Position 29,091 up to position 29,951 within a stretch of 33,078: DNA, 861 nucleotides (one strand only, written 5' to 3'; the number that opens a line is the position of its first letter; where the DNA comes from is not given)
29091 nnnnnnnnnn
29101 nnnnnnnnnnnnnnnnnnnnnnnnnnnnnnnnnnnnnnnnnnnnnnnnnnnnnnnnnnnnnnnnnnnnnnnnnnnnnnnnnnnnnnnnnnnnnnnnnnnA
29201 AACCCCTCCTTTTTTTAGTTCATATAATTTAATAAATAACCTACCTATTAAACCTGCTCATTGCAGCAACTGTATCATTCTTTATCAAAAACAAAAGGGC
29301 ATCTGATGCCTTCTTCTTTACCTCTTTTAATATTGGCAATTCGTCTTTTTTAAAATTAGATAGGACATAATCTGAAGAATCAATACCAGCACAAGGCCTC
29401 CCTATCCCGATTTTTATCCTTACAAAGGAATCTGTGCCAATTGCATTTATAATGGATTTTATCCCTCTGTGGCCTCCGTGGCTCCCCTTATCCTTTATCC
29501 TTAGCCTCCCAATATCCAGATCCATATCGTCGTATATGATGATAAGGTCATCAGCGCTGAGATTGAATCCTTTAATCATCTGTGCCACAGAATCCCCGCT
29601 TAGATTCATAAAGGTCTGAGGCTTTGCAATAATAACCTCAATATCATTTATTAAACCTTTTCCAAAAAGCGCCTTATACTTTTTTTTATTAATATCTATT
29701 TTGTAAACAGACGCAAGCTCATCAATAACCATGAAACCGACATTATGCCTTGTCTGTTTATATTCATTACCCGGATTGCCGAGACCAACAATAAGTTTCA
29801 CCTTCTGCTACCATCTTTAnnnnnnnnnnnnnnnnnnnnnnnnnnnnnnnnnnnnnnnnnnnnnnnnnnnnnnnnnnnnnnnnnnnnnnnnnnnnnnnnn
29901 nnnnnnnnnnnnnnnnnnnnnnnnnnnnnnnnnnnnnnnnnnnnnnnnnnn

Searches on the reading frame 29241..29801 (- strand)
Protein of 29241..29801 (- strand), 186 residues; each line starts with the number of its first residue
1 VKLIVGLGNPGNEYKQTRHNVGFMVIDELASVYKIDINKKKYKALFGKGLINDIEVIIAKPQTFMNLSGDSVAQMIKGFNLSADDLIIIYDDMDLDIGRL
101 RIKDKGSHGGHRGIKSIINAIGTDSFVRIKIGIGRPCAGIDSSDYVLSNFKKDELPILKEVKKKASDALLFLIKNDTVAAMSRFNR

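Call 14: search_protein_families(library=pfam, proteins=[window:29241-29801:-], max_evalue=0.001)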
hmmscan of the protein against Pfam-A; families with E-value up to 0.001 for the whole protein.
window:29241-29801:- (186 aa): 1 family
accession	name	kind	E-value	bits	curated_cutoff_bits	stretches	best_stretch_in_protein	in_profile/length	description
PF01195.25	Pept_tRNA_hydro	-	4.3e-68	229.2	27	1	3-185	1-183/183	Peptidyl-tRNA hydrolase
